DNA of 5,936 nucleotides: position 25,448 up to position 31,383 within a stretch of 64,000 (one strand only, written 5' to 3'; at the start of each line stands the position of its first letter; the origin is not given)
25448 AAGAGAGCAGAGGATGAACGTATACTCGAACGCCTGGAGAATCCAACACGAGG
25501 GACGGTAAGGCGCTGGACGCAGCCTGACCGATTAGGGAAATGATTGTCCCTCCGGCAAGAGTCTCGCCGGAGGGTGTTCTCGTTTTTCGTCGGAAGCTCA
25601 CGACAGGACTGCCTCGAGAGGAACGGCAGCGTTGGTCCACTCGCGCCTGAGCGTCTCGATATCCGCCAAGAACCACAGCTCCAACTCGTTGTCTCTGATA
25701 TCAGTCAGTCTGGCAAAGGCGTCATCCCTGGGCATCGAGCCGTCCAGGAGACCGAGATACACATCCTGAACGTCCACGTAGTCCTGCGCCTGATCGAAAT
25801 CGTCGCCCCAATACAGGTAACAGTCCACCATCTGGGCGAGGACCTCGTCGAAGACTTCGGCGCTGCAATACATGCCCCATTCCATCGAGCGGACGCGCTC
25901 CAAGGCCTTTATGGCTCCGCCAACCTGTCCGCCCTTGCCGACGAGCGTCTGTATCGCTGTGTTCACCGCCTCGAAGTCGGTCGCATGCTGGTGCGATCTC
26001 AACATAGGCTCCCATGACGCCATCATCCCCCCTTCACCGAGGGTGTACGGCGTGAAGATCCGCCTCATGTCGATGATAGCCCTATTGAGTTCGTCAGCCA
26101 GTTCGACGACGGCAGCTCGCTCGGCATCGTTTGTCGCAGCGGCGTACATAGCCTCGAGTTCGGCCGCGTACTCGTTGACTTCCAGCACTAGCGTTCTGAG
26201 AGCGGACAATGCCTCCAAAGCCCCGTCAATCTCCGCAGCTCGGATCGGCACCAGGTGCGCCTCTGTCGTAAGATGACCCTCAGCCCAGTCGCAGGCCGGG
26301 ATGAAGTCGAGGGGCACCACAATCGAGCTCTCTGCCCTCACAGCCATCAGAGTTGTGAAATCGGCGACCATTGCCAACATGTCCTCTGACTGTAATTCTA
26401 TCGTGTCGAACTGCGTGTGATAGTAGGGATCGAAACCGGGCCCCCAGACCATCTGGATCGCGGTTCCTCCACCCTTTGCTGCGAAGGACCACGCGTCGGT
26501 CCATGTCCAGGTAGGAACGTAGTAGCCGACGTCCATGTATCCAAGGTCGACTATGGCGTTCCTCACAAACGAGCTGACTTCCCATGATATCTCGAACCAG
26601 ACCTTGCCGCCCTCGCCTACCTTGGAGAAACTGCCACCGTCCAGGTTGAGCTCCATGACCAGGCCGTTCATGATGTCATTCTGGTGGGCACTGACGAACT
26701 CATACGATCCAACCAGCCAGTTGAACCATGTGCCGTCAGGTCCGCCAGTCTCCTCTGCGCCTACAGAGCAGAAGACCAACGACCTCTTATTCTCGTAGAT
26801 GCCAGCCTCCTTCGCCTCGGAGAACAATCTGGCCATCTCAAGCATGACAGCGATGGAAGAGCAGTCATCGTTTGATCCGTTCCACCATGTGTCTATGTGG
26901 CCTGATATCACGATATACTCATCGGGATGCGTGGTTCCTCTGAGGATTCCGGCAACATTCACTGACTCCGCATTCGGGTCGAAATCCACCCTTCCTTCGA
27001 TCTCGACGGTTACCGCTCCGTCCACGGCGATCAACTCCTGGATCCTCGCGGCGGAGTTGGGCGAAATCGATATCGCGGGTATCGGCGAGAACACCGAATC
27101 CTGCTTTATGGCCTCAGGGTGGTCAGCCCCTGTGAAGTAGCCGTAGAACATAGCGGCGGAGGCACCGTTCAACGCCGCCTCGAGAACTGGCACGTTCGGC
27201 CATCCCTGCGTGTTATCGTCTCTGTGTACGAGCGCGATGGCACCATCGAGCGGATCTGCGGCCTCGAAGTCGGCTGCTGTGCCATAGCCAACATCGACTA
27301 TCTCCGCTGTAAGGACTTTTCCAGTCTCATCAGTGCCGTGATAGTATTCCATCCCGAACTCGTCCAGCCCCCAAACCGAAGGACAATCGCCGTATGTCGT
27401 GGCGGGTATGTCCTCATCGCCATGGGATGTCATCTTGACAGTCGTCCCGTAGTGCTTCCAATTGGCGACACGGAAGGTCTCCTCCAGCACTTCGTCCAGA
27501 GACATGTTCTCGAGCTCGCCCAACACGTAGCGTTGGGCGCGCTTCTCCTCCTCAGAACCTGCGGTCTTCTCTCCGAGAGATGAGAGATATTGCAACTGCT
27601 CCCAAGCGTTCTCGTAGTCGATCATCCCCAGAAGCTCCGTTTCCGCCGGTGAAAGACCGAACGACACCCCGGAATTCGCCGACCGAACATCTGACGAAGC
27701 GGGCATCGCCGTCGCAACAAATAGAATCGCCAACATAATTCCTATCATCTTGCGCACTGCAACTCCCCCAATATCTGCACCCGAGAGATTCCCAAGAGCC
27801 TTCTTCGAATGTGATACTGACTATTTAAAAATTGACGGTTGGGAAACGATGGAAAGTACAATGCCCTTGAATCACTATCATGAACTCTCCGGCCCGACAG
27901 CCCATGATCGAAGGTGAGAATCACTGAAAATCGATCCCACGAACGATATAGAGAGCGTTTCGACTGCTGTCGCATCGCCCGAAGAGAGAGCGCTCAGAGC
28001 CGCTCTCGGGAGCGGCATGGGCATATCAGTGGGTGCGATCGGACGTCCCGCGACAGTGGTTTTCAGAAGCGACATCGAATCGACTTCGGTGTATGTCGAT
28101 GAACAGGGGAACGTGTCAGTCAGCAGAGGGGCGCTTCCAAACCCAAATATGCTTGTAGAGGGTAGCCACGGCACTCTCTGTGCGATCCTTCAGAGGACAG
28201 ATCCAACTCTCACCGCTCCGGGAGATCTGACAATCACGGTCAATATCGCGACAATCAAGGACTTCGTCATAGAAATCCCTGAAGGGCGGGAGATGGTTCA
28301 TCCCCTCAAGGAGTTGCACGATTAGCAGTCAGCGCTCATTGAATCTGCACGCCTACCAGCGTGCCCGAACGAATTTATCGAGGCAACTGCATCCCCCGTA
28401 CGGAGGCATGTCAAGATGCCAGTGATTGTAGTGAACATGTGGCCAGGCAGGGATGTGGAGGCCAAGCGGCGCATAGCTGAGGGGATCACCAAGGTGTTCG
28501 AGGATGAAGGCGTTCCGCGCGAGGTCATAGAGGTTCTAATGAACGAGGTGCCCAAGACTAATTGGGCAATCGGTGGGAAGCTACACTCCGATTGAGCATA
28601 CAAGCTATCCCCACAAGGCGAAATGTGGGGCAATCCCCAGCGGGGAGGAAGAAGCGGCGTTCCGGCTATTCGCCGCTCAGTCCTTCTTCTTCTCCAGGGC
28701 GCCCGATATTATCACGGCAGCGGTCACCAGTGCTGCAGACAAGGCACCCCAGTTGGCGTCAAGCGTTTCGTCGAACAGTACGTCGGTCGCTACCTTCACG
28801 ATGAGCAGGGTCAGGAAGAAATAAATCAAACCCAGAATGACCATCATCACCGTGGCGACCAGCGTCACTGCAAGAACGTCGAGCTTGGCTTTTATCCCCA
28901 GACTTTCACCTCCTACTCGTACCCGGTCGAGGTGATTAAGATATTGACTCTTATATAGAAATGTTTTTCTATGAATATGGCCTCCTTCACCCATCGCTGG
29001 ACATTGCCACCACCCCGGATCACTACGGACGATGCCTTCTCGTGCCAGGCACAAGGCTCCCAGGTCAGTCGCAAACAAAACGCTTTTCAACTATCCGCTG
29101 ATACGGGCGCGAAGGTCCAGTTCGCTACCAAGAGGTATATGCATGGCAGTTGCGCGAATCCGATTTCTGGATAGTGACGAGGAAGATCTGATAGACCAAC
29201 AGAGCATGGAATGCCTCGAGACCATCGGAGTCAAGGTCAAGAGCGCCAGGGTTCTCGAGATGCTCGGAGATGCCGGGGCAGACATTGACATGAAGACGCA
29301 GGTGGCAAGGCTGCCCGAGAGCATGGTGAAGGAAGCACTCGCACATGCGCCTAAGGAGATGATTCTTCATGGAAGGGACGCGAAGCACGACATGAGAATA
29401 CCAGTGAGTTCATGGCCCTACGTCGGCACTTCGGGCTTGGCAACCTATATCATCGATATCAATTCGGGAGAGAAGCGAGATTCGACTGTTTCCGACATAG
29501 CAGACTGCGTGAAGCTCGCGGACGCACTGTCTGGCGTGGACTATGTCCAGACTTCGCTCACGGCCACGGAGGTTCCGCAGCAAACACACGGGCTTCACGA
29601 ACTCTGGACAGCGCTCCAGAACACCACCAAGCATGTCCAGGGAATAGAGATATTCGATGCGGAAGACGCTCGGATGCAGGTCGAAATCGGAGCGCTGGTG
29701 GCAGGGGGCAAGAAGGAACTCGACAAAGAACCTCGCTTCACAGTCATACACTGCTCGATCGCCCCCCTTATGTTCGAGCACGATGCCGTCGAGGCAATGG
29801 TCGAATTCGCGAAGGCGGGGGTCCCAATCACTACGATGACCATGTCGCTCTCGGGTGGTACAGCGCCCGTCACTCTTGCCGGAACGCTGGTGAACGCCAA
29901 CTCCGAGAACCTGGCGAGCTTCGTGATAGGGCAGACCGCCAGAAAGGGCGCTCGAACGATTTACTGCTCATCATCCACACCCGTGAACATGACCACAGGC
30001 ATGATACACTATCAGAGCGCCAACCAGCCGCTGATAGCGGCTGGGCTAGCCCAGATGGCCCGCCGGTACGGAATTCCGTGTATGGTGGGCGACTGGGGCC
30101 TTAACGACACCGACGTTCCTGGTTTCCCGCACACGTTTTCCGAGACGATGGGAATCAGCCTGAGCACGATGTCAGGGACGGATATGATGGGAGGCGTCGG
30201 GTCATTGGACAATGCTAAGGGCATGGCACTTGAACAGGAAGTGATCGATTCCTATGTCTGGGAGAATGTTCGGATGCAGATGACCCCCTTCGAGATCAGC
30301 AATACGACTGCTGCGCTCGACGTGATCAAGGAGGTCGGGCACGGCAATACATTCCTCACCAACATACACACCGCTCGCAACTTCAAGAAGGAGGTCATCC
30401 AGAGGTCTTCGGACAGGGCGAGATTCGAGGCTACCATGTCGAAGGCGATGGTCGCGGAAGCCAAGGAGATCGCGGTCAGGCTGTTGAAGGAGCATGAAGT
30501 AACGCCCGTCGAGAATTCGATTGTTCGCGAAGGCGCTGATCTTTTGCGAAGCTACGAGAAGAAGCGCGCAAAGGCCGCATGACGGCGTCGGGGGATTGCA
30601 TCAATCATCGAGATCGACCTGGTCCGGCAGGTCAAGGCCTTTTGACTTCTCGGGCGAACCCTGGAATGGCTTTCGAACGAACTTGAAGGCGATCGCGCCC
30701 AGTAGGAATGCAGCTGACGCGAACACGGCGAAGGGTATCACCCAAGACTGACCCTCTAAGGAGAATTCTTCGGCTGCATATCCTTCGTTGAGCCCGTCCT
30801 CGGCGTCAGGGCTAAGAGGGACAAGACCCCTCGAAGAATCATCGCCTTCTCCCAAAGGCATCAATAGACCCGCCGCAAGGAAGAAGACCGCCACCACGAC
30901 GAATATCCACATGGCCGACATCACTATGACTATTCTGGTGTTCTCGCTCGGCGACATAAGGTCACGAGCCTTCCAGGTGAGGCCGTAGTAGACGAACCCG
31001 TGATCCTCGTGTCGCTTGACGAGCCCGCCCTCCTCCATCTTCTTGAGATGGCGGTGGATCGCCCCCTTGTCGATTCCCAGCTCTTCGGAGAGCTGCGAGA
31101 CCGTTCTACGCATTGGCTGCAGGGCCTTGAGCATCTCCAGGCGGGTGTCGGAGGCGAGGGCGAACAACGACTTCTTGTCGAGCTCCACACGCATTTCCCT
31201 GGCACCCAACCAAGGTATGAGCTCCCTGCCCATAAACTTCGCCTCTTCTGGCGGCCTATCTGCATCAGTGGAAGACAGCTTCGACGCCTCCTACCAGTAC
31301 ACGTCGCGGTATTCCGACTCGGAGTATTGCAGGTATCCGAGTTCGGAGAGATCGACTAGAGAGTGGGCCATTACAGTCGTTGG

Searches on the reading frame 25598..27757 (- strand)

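Call 21: search_protein_families(library=pfam, proteins=[window:25598-27757:-], max_evalue=0.0001)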
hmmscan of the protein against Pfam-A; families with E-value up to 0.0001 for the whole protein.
window:25598-27757:- (719 aa): 1 family
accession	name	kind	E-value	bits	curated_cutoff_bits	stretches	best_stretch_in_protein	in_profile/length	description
PF04389.22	Peptidase_M28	-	8.9e-22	78.2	21.3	1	267-466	1-187/193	Peptidase family M28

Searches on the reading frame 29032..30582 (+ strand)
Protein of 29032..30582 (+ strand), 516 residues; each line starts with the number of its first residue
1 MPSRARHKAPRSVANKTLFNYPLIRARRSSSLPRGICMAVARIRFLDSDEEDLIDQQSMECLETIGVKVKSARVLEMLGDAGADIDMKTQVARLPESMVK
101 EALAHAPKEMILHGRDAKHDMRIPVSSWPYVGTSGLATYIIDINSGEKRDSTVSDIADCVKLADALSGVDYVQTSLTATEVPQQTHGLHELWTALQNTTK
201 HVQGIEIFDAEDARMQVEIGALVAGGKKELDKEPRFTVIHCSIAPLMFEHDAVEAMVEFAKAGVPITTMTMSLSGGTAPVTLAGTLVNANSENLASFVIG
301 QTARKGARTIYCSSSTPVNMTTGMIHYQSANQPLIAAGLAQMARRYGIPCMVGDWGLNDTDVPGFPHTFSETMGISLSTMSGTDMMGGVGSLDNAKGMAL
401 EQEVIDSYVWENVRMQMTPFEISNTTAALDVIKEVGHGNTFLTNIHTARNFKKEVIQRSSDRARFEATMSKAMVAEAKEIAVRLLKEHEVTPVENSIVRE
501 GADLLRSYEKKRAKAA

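Call 3: search_protein_families(library=pfam, proteins=[window:29032-30582:+], max_evalue=0.01)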
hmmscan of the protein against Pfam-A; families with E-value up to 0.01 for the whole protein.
window:29032-30582:+ (516 aa): 1 family
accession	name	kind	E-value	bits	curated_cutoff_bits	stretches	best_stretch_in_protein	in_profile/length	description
PF06253.16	MTTB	-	8.4e-62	209.2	25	1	33-500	21-487/500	Trimethylamine methyltransferase (MTTB)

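Call 4: search_protein_families(library=ncbifam, proteins=[window:29032-30582:+], max_evalue=0.01)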
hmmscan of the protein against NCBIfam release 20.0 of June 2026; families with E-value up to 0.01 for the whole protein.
window:29032-30582:+ (516 aa): 1 family
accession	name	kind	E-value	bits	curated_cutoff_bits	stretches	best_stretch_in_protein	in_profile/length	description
TIGR02369.2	trimeth_pyl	equivalog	4.2e-108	361.9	525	1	43-500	3-460/469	[trimethylamine--corrinoid protein] Co-methyltransferase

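Call 77: search_solved_structures(query=window:29143-30582:+, max_evalue=0.00001)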
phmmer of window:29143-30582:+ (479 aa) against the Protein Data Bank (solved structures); distinct sequences matched with E-value up to 0.00001: 5.
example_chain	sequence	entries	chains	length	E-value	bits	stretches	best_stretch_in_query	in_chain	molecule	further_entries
7xcl_A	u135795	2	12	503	5.2e-59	203.6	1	8-464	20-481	Trimethylamine methyltransferase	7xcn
7xcm_A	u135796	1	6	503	6.8e-59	203.2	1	8-464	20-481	Trimethylamine methyltransferase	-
9yce_A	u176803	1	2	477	4.4e-43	151.1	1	6-433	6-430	Glycine betaine methyltransferase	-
2qne_A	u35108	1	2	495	5e-43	150.9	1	6-433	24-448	Putative methyltransferase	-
4yyc_A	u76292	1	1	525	3.3e-30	108.7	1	7-430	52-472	Putative trimethylamine methyltransferase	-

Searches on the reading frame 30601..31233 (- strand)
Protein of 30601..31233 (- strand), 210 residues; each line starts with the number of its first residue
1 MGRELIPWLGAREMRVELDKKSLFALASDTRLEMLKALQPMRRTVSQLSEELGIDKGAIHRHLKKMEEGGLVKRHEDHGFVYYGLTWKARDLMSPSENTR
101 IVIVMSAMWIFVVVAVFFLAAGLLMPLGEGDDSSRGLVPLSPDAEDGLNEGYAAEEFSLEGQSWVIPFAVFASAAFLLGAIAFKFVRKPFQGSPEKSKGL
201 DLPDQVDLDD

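Call 3: search_protein_families(library=pfam, proteins=[window:30601-31233:-], max_evalue=0.01)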
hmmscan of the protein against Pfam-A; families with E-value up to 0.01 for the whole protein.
window:30601-31233:- (210 aa): 18 families
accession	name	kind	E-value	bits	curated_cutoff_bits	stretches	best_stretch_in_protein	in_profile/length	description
PF01022.26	HTH_5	-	1.5e-12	47.6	22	1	29-73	2-46/47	Bacterial regulatory protein, arsR family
PF12840.13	HTH_20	-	5.4e-12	45.9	27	1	26-74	1-50/51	Helix-turn-helix domain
PF12802.13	MarR_2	-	5.5e-09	36.5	27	1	40-77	18-55/61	MarR family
PF25213.1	HVO_A0261_N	-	2e-07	31.2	35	1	24-78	6-59/86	HVO_A0261 N-terminal domain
PF13412.12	HTH_24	-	3.8e-07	30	21.9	1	44-73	19-48/48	Winged helix-turn-helix DNA-binding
PF09339.16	HTH_IclR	-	8.1e-07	29.2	22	1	32-74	6-50/52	IclR helix-turn-helix domain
PF25212.1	HVO_A0114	-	2.4e-05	24.5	27.6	1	21-78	14-72/84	HVO_A0114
PF01047.28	MarR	-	2.4e-05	24.5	24.6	1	44-78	19-53/59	MarR family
PF01978.25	TrmB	-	0.00014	22.1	25.6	1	42-82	22-62/68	Sugar-specific transcriptional regulator TrmB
PF08279.18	HTH_11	-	0.00018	21.8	25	1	32-70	6-43/55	HTH domain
PF24270.1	HTH_Cmi2_C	-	0.00049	20.8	27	1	30-77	74-123/125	Cmi2, C-terminal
PF13551.12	HTH_29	-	0.00069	20.1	28.1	1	44-75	14-48/64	Winged helix-turn helix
PF13518.12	HTH_28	-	0.00082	19.9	25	1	31-71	2-41/52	Helix-turn-helix domain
PF04967.18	HTH_10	-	0.0022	18.2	23.1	1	40-68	21-49/53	HTH DNA binding domain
PF08461.16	HTH_12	-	0.003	17.9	21.4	1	54-76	30-52/66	Ribonuclease R winged-helix domain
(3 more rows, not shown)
